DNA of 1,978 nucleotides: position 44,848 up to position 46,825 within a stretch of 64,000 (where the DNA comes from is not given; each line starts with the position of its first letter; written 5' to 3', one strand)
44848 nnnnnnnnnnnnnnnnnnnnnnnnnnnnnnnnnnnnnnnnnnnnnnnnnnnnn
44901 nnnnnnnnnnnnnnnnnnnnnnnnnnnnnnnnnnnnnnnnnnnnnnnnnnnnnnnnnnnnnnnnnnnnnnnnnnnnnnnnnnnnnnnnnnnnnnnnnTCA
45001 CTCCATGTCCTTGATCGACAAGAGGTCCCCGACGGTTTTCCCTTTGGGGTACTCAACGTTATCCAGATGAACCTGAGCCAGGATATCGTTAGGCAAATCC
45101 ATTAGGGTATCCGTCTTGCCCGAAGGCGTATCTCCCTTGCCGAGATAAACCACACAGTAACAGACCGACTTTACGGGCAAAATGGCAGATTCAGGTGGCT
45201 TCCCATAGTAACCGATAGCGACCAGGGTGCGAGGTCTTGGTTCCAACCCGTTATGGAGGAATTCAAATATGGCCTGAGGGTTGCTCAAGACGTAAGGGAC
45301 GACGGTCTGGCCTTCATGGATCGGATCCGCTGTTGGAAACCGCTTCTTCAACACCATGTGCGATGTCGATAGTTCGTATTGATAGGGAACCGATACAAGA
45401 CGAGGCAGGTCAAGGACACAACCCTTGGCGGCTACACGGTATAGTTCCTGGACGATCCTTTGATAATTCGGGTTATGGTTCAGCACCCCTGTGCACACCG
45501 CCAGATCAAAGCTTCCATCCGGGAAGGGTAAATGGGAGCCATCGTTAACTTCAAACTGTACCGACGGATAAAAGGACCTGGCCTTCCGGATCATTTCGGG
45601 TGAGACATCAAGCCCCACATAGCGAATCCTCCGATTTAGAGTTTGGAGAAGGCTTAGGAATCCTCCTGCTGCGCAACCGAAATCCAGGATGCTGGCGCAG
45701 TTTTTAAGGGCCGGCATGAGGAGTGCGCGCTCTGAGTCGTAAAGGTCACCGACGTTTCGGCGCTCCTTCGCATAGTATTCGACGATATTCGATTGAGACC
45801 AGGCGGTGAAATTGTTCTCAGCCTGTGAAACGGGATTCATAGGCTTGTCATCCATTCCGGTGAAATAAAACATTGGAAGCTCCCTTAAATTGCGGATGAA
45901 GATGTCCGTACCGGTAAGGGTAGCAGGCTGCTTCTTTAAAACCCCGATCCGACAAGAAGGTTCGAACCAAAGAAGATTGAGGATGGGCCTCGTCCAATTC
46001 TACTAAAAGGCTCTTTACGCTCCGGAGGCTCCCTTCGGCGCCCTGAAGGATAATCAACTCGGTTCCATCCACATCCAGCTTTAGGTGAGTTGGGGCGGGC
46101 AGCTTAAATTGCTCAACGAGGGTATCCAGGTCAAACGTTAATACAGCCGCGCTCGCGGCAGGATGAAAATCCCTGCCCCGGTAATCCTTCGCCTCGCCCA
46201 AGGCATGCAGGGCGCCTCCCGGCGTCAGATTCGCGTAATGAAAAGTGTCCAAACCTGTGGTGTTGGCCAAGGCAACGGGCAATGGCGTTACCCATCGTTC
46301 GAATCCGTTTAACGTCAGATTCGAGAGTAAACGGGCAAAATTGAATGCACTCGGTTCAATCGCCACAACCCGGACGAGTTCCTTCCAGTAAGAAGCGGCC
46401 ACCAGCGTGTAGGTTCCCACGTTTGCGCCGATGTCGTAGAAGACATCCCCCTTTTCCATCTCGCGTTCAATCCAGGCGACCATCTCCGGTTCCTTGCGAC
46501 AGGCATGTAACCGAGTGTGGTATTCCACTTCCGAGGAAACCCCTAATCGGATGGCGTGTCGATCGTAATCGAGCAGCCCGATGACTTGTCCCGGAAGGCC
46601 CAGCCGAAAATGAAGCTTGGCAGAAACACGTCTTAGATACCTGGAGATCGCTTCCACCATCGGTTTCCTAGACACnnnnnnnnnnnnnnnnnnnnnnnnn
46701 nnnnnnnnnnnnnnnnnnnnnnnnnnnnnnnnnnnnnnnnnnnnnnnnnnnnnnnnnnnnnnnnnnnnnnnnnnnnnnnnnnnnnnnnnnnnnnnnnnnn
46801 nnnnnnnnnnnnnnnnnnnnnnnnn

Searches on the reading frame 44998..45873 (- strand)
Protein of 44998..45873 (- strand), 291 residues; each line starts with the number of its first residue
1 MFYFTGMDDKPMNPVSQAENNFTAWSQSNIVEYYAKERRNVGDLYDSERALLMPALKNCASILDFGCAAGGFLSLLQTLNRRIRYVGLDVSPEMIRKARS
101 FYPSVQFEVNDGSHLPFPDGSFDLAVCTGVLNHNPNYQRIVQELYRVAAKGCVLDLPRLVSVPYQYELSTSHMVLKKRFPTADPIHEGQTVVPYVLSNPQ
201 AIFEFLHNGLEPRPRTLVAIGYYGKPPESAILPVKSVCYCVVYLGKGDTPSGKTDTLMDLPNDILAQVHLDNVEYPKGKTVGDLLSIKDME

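Call 3: search_protein_families(library=pfam, proteins=[window:44998-45873:-], max_evalue=0.01)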
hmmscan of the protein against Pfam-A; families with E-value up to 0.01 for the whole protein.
window:44998-45873:- (291 aa): 9 families
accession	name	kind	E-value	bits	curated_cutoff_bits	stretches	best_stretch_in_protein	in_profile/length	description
PF08241.18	Methyltransf_11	-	7.1e-20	71.9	21.2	1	63-151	1-90/95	Methyltransferase domain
PF13649.12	Methyltransf_25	-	9.2e-19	68.4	27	1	62-151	1-96/97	Methyltransferase domain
PF13847.12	Methyltransf_31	-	4.1e-16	59.4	27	1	60-153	5-106/145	Methyltransferase domain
PF08242.18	Methyltransf_12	-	4.1e-15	56.7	30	1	63-154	1-98/98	Methyltransferase domain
PF13489.12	Methyltransf_23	-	1.2e-14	54.8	27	1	43-151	7-111/164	Methyltransferase domain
PF07021.18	MetW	-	1.8e-07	31.4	21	1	55-161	10-114/193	Methionine biosynthesis protein MetW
PF01209.24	Ubie_methyltran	-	7.8e-07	29.1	20.1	1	56-153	45-148/233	ubiE/COQ5 methyltransferase family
PF05401.17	NodS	-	0.0025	18.1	24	1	57-133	42-118/201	Nodulation protein S (NodS)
PF01728.25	FtsJ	-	0.0076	16.6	24.1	0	56-130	19-100/181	FtsJ-like methyltransferase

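Call 5: search_protein_families(library=ncbifam, proteins=[window:44998-45873:-], max_evalue=0.001)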
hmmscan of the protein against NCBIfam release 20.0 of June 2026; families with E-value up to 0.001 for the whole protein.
window:44998-45873:- (291 aa): 25 families
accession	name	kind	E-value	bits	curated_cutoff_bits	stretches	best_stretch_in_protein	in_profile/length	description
NF045667.1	MTase_DVU1556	equivalog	2.9e-15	56.3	155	1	42-154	6-117/213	DVU_1556 family methyltransferase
NF047649.1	MTase_UXPK_star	exception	2.7e-14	52.9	460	1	56-159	75-184/283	methyltransferase/UXPK-star double selenoprotein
TIGR02072.1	BioC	equivalog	2.6e-12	47.1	184.95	1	56-154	27-130/244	malonyl-ACP O-methyltransferase BioC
NF041537.1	ArsM_AhpD_UU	exception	3.6e-12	45.7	510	1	56-154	74-178/345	arsenite methyltransferase/AhpD domain selenoprotein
NF041536.1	ArsM_DUF2284_UU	exception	1.3e-11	43.6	575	1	55-151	73-175/459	arsenite methyltransferase/DUF2284 domain selenoprotein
NF040539.1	AST_met_ArsM_2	exception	1.8e-11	44.4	240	1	34-154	32-161/262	putative arsinothricin biosynthesis methyltransferase ArsM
NF007610.0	PRK10258.1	equivalog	2.2e-09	37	342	1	52-161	36-143/251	malonyl-ACP O-methyltransferase BioC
NF008823.0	PRK11873.1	subfamily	2.8e-09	36.9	263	1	55-151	74-176/272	arsenite methyltransferase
TIGR02081.1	metW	equivalog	1.2e-08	34.8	189.5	1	55-173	10-127/194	methionine biosynthesis protein MetW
NF002463.0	PRK01683.1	equivalog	1.7e-08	34.4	297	1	25-155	4-127/258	trans-aconitate 2-methyltransferase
NF008300.0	PRK11088.1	equivalog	2.2e-08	33.9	303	1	57-142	84-172/272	23S rRNA (guanine(745)-N(1))-methyltransferase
TIGR01934.1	MenG_MenH_UbiE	subfamily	2.3e-08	33.6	158.35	1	58-153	39-138/223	ubiquinone/menaquinone biosynthesis methyltransferase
NF045823.1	PthPhpthDimycoMt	equivalog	2.7e-08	33.3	300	1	61-151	69-161/256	phthiotriol/phenolphthiotriol dimycocerosates methyltransferase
NF045825.1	FAmtase_mtf2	equivalog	6.6e-08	32.1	400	1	61-149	61-151/248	fatty-acid O-methyltransferase Mtf2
NF001241.0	PRK00216.1-2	equivalog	1.2e-07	31.6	327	1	57-156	50-147/231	demethylmenaquinone methyltransferase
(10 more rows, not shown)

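Call 87: search_solved_structures(query=window:44998-45873:-, max_evalue=0.0001)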
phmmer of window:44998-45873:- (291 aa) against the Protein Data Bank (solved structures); distinct sequences matched with E-value up to 0.0001: 15.
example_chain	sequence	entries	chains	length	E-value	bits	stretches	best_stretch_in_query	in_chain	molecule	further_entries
1ve3_A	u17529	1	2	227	5.6e-10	42.1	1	49-147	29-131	hypothetical protein PH0226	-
6uak_A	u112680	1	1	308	3.7e-07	32.8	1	56-155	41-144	SAM dependent methyltransferase LahSB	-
6uv6_A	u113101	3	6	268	9.3e-07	31.5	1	53-161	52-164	D-glucose O-methyltransferase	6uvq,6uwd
1vl5_A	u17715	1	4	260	1.7e-06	30.6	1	49-154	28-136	unknown conserved protein BH2331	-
1xxl_A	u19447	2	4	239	3.1e-06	29.8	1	61-149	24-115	YcgJ protein | ycgJ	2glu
1p91_A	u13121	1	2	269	4.7e-06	29.2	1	58-126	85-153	Ribosomal RNA large subunit methyltransferase A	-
3sm3_A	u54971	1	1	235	4.8e-06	29.2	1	56-156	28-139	SAM-dependent methyltransferases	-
7qcb_A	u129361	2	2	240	5e-06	29.1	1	59-166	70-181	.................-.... 27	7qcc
5wp4_A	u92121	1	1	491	6e-06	28.9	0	52-136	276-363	Phosphoethanolamine N-methyltransferase 1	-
5wp5_A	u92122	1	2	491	6.2e-06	28.8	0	54-137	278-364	Phosphomethylethanolamine N-methyltransferase 2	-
3bus_A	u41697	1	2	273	9.6e-06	28.2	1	55-155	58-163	Methyltransferase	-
4qtt_B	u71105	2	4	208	1.4e-05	27.7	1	48-131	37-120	Putative methyltransferase BUD23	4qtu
7wtn_CB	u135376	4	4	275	2.5e-05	26.8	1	48-131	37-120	18S rRNA (guanine(1575)-N(7))-methyltransferase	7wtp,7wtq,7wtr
6f5z_A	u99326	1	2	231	4e-05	26.1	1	47-149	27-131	24-sterol C-methyltransferase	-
5cm2_Z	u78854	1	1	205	8.5e-05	25.1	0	62-139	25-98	TRNA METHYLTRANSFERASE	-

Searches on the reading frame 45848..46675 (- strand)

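Call 3: search_protein_families(library=pfam, proteins=[window:45848-46675:-], max_evalue=0.01)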
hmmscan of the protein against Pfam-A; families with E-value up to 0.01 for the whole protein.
window:45848-46675:- (275 aa): 3 families
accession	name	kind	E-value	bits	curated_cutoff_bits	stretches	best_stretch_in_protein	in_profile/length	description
PF05050.19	Methyltransf_21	-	9.7e-16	58.8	22.7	1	81-247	1-172/173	Methyltransferase FkbM domain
PF02475.24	TRM5-TYW2_MTfase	-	0.00028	21.3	28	1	68-132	29-92/164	TRM5/TYW2 methyltransferase domain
PF05575.17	V_cholerae_RfbT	-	0.004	16.9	27.9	1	65-120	69-123/286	Vibrio cholerae RfbT protein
